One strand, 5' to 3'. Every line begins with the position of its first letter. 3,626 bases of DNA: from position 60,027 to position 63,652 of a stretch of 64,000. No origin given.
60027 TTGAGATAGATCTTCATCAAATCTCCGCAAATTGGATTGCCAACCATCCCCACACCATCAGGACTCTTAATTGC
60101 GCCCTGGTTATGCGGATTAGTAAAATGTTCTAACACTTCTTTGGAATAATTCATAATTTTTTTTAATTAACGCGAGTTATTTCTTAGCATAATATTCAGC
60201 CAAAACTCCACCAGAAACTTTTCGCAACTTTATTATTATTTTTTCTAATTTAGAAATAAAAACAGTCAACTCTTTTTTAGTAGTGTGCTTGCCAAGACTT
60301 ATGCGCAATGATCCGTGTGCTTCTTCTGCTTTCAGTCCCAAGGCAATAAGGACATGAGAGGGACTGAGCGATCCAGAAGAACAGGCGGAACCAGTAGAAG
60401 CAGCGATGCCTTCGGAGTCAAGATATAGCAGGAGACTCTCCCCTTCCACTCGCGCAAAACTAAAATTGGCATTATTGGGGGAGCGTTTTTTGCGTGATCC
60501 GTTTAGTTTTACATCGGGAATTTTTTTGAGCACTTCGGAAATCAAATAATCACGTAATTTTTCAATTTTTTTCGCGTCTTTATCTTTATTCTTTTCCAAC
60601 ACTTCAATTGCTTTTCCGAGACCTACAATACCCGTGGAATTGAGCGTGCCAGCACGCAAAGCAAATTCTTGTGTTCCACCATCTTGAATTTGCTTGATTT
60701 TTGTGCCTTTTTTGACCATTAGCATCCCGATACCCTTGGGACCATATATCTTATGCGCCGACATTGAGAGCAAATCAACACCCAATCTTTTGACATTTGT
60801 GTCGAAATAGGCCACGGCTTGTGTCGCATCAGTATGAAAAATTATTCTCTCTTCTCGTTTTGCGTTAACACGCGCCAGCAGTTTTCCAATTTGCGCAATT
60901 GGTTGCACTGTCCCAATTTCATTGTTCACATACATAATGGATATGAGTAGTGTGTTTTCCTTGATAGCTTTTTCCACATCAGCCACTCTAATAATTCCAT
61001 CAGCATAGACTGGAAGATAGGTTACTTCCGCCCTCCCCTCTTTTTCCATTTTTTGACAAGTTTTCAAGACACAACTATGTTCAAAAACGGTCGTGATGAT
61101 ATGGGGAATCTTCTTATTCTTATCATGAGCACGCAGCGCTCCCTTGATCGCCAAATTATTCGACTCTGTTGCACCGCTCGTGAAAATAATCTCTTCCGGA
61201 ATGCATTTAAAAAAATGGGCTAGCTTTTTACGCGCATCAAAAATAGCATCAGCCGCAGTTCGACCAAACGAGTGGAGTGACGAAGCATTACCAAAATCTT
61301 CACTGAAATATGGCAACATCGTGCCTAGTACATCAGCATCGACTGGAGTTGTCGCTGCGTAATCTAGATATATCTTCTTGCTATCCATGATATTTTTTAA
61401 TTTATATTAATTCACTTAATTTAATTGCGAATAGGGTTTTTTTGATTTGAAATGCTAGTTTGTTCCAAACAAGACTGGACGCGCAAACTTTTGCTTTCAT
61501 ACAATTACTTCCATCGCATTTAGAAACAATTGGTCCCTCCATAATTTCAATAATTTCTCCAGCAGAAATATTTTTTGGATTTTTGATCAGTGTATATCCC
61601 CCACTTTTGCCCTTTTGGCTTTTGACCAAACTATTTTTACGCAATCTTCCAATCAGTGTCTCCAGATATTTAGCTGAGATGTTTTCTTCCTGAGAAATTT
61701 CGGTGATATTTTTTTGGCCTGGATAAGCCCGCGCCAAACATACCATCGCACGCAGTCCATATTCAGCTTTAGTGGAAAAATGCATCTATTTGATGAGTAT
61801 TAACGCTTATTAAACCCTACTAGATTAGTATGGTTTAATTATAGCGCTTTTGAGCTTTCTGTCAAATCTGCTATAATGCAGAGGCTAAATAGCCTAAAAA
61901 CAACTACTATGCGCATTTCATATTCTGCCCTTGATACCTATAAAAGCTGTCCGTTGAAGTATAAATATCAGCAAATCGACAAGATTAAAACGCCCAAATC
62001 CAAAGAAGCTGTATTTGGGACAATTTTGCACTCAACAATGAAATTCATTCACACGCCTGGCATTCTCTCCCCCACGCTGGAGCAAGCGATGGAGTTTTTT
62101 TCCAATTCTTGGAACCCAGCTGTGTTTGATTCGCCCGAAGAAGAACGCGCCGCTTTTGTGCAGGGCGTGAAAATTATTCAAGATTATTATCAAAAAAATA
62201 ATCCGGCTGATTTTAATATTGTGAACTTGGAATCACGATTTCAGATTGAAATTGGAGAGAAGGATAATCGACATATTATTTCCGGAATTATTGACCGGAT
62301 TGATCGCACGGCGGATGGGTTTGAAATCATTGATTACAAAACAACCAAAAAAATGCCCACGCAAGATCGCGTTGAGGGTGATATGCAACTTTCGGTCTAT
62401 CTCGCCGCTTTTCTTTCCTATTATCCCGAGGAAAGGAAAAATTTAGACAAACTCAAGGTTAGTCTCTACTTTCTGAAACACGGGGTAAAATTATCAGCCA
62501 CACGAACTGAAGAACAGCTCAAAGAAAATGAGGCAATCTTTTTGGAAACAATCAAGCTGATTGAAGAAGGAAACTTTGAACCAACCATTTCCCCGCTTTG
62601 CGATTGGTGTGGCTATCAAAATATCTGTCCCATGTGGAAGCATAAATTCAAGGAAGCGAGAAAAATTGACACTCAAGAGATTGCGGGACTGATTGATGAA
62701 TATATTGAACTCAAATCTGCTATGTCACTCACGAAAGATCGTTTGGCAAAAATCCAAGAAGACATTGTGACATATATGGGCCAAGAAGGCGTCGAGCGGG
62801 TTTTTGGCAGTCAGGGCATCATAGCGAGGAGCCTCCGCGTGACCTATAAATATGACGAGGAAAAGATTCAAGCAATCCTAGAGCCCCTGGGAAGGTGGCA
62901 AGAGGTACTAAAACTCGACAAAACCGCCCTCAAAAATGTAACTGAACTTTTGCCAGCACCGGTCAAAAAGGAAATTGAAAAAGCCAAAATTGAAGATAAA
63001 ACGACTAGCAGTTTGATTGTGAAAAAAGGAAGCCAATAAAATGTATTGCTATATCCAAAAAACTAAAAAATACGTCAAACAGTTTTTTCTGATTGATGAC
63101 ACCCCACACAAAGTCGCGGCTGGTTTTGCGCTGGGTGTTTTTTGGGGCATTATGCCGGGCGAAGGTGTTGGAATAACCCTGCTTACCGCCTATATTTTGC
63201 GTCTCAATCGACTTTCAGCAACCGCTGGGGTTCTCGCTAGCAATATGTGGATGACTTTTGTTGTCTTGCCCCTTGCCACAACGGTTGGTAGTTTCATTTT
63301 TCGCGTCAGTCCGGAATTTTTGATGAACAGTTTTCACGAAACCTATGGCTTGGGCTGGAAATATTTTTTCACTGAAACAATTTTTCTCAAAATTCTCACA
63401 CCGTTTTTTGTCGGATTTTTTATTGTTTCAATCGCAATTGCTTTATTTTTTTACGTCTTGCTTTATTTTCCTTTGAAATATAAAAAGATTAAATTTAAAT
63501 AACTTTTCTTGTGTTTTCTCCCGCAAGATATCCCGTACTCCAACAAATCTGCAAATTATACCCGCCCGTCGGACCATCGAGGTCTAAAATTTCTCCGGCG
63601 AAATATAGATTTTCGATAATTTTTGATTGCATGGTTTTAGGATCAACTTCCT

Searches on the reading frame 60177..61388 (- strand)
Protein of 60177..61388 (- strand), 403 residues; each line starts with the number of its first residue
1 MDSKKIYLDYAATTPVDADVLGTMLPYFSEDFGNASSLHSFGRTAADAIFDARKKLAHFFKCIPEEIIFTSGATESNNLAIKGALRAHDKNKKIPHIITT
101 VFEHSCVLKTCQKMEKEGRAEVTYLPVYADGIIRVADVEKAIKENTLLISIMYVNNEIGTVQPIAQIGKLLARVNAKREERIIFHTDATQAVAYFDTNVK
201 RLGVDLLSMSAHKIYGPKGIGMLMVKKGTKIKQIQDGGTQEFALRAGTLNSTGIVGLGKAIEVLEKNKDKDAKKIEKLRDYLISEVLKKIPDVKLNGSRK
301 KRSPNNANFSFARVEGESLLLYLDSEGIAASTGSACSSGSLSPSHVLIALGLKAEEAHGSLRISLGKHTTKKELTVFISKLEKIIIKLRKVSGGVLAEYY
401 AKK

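Call 86: search_protein_families(library=pfam, max_evalue=0.000001, proteins=[window:60177-61388:-])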
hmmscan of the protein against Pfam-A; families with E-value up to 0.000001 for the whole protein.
window:60177-61388:- (403 aa): 1 family
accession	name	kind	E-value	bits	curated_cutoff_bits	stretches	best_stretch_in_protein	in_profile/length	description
PF00266.25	Aminotran_5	-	2e-82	277.6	21.5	1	6-375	1-369/371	Aminotransferase class-V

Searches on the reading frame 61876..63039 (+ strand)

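Call 86: search_protein_families(library=pfam, max_evalue=0.000001, proteins=[window:61876-63039:+])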
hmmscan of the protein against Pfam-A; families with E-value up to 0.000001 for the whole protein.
window:61876-63039:+ (387 aa): 2 families
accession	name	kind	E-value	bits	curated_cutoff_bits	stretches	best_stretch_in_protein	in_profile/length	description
PF12705.13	PDDEXK_1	-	2e-36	126.6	22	1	13-252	1-247/247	PD-(D/E)XK nuclease superfamily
PF24091.1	DUF7376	-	1.2e-07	32.1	27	1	260-384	83-218/219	Family of unknown function (DUF7376)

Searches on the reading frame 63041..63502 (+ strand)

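Call 86: search_protein_families(library=pfam, max_evalue=0.000001, proteins=[window:63041-63502:+])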
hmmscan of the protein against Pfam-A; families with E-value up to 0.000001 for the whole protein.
window:63041-63502:+ (153 aa): 1 family
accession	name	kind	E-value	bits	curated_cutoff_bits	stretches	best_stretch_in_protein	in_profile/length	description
PF09835.14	DUF2062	-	9.1e-21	74.8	27.4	1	8-148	4-141/147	Uncharacterized protein conserved in bacteria (DUF2062)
